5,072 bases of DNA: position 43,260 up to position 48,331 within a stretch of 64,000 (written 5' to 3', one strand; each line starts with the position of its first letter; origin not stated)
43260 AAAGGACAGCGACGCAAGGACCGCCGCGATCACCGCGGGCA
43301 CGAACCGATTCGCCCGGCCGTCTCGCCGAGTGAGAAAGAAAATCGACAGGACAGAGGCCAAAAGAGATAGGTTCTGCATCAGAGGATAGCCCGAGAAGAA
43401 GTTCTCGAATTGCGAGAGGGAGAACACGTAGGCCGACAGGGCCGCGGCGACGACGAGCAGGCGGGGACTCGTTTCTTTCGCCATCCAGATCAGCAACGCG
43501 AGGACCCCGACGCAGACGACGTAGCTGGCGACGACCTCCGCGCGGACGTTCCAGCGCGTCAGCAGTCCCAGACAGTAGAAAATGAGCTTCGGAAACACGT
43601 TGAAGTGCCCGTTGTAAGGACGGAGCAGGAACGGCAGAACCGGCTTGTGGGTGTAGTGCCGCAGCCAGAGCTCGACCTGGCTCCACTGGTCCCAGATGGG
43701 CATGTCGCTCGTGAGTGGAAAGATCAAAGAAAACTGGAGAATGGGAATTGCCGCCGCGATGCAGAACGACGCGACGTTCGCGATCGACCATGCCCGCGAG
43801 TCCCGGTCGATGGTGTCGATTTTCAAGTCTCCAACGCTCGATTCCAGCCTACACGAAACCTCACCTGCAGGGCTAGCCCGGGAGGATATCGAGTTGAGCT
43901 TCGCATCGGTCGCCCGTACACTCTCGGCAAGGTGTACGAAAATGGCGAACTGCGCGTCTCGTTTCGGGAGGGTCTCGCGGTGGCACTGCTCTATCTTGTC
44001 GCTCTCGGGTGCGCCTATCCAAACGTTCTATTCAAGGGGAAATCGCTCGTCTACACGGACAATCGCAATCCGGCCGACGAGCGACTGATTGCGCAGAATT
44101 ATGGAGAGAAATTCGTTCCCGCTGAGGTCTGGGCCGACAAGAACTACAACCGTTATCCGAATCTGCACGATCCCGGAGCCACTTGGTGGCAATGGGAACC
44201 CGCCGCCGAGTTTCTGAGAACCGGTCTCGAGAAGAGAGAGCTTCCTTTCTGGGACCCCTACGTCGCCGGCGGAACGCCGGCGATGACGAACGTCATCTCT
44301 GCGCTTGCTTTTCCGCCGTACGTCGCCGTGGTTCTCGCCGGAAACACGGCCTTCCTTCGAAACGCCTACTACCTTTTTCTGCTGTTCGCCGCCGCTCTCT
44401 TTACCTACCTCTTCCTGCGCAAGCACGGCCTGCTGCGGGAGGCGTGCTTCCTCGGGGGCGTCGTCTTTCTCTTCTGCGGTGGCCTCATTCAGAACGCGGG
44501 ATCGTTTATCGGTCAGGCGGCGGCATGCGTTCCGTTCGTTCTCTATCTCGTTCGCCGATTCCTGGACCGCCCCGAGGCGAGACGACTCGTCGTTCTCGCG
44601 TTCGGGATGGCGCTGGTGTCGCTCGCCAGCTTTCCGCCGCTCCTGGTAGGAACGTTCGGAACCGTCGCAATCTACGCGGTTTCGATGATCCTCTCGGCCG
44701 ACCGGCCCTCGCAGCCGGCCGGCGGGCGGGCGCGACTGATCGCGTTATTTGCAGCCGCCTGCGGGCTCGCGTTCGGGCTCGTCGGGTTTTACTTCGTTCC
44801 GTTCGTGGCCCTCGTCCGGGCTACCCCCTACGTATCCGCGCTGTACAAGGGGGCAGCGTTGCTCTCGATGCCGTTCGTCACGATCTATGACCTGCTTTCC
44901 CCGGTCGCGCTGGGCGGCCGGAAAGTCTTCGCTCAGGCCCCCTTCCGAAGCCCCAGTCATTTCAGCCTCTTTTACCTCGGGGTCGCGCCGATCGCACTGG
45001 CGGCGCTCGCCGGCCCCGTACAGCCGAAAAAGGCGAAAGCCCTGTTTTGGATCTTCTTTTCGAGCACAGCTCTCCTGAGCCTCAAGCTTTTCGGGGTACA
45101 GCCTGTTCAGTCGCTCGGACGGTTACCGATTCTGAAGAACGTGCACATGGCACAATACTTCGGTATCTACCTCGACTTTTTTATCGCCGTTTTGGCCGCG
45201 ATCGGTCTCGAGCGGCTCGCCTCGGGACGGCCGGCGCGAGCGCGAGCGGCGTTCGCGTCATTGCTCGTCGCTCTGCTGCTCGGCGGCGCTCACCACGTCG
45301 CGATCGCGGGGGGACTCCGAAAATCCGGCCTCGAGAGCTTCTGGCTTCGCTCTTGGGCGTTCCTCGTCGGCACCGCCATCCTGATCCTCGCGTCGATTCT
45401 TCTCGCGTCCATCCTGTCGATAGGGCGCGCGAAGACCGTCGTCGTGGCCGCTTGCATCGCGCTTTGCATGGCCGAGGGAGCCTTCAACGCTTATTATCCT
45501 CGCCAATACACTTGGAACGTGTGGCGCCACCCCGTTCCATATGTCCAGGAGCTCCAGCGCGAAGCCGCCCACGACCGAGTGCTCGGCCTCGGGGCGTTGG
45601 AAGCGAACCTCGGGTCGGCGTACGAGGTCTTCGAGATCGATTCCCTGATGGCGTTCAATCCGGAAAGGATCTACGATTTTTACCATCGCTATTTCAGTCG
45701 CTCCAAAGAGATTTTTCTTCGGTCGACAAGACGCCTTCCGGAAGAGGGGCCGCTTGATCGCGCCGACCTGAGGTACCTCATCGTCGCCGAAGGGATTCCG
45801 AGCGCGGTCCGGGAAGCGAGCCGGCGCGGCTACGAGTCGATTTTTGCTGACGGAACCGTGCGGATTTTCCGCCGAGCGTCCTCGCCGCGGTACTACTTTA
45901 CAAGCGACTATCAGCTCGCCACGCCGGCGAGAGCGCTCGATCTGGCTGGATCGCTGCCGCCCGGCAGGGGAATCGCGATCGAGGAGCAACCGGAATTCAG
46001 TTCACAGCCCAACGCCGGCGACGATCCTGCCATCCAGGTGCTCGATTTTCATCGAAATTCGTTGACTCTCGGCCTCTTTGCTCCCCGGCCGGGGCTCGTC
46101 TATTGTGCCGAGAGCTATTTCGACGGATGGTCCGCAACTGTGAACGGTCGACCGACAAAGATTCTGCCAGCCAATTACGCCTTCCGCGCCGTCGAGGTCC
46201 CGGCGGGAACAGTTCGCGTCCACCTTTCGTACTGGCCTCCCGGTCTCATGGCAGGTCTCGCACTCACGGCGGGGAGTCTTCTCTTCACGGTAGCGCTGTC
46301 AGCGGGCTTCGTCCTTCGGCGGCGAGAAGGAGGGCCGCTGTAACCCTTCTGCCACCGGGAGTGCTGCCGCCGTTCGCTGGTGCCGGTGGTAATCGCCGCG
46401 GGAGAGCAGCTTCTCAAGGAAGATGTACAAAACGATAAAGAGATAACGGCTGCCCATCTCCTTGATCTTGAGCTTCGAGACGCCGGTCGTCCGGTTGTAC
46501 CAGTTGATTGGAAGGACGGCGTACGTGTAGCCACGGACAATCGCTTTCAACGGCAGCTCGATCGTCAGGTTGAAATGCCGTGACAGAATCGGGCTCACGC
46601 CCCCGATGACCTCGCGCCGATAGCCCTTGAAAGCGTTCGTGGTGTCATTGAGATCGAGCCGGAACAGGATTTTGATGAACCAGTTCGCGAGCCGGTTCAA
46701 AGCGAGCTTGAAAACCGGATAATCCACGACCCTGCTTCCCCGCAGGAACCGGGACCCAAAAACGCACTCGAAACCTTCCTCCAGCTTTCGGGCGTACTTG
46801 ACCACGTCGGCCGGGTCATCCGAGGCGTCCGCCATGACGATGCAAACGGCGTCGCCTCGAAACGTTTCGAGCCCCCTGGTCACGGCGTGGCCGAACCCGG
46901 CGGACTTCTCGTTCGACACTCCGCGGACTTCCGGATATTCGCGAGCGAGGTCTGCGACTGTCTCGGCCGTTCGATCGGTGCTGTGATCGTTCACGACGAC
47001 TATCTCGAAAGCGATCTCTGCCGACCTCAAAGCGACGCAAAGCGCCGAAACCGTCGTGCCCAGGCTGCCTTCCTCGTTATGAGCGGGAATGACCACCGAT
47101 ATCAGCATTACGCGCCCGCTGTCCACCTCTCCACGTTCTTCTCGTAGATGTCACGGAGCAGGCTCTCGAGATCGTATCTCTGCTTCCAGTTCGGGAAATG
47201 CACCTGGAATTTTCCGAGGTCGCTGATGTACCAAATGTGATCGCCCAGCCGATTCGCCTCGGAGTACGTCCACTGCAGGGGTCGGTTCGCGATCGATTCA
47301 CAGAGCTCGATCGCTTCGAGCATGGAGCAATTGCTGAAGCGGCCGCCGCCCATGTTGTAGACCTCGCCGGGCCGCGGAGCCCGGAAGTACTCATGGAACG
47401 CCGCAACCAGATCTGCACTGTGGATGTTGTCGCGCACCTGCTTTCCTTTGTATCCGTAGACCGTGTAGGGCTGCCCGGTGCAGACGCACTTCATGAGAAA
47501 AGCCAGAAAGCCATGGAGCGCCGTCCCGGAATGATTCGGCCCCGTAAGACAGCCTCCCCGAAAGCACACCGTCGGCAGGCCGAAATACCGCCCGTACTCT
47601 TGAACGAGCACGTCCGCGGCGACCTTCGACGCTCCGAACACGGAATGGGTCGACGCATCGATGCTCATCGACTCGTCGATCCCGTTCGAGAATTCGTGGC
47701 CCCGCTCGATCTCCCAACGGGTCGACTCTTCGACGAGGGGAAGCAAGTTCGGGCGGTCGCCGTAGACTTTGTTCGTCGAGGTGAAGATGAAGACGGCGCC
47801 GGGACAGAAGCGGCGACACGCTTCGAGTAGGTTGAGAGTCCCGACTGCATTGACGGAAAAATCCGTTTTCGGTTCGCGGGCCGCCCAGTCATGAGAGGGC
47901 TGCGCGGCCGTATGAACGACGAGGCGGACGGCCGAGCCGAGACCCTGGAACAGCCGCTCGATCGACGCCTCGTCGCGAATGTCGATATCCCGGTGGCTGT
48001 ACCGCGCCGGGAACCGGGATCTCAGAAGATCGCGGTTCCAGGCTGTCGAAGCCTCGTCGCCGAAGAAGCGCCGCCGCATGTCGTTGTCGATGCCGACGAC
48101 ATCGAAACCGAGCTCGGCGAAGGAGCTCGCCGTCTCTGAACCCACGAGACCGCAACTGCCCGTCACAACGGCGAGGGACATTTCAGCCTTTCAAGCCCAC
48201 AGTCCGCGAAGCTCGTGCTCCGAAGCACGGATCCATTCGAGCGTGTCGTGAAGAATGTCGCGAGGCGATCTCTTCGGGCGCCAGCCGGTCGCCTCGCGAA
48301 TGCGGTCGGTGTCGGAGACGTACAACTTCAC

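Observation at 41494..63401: Recurrent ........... lipoprotein domain paired with, and once fused to, GT-C/YfhO-like membrane transferases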

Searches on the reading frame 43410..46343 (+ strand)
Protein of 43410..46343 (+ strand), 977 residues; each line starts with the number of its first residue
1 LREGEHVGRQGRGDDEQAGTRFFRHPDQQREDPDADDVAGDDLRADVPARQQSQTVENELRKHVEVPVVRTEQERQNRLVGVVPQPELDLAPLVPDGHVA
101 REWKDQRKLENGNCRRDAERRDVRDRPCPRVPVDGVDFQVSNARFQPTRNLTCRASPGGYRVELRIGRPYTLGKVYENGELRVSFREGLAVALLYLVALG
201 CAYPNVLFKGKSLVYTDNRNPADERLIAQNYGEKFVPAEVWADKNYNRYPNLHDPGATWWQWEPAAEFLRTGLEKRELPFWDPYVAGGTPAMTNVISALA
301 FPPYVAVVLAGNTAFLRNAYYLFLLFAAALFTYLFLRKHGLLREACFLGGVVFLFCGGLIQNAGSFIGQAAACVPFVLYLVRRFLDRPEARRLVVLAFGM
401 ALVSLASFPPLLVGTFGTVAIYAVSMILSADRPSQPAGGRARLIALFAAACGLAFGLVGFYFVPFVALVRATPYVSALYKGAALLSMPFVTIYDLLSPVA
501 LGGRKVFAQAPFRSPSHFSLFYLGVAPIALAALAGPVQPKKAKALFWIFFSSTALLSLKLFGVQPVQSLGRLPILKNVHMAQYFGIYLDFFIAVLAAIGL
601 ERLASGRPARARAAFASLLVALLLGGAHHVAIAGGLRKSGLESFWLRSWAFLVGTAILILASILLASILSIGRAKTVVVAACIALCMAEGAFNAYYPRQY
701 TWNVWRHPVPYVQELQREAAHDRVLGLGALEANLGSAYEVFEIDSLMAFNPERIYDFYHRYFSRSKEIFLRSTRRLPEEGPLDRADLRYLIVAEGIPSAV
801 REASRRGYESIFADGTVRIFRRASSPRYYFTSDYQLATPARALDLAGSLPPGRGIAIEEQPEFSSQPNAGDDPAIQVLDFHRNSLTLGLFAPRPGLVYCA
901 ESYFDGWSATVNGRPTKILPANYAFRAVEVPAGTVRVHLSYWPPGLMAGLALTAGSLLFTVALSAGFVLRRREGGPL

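Call 5: search_protein_families(library=pfam, proteins=[window:43410-46343:+], max_evalue=0.1)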
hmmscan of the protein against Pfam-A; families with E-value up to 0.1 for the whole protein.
window:43410-46343:+ (977 aa): 1 family
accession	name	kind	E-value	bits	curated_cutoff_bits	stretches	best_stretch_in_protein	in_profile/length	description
PF09586.16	YfhO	-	4.2e-13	49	28.5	1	902-953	784-835/835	Bacterial membrane protein YfhO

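Call 39: search_protein_families(library=ncbifam, proteins=[window:43950-46343:+], max_evalue=0.1)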
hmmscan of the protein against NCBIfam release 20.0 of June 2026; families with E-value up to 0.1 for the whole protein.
window:43950-46343:+ (797 aa): 1 family
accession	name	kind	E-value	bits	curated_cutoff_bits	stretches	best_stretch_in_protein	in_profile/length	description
NF047590.1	GlcsyltransPgfM2Strep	equivalog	3.2e-07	28.9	1500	1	718-783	811-876/884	glycosyltransferase PgfM2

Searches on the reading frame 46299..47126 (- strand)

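Call 6: search_protein_families(library=pfam, proteins=[window:46299-47126:-], max_evalue=0.01)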
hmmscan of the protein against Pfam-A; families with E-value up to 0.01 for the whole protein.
window:46299-47126:- (275 aa): 3 families
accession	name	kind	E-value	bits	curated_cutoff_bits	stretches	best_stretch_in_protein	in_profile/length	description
PF00535.33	Glycos_transf_2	-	3e-22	79.8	23.3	1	10-174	1-164/168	Glycosyl transferase family 2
PF13641.12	Glyco_tranf_2_3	-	1.4e-08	35.4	27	1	9-122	3-119/230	Glycosyltransferase like family 2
PF10111.15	Glyco_tranf_2_2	-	0.004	17.1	27.3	1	10-101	1-92/276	Glycosyltransferase like family 2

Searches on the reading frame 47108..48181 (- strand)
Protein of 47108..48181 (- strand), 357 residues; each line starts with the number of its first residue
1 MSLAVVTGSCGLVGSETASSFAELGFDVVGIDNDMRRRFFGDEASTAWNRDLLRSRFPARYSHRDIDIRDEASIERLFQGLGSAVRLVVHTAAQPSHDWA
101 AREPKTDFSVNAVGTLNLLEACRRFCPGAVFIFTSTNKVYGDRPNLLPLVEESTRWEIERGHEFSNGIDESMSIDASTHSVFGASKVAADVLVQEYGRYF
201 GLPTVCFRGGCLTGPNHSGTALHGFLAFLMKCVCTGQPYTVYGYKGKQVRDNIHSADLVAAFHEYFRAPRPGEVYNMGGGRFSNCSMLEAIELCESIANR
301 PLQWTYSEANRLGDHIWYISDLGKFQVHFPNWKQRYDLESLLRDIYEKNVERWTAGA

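Call 6: search_protein_families(library=pfam, proteins=[window:47108-48181:-], max_evalue=0.01)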
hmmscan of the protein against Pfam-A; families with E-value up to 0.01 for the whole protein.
window:47108-48181:- (357 aa): 7 families
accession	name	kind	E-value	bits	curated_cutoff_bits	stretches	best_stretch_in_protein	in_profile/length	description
PF01370.27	Epimerase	-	4.2e-36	125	20.9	1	5-278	2-240/240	NAD dependent epimerase/dehydratase family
PF16363.11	GDP_Man_Dehyd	-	9e-25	88.2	27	1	6-343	2-330/332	GDP-mannose 4,6 dehydratase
PF07993.18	NAD_binding_4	-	3e-11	43.4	20.1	1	78-260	82-255/258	Male sterility protein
PF04321.23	RmlD_sub_bind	-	4.6e-11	42.8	27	1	5-141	4-106/287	RmlD substrate binding domain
PF01073.25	3Beta_HSD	-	1.9e-07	30.8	22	1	5-158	1-140/280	3-beta hydroxysteroid dehydrogenase/isomerase family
PF02719.21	Polysacc_synt_2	-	6.3e-05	22.7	20.2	1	6-139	3-131/293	Polysaccharide biosynthesis protein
PF00106.31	adh_short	-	0.0089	16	26.6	0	4-122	3-119/195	short chain dehydrogenase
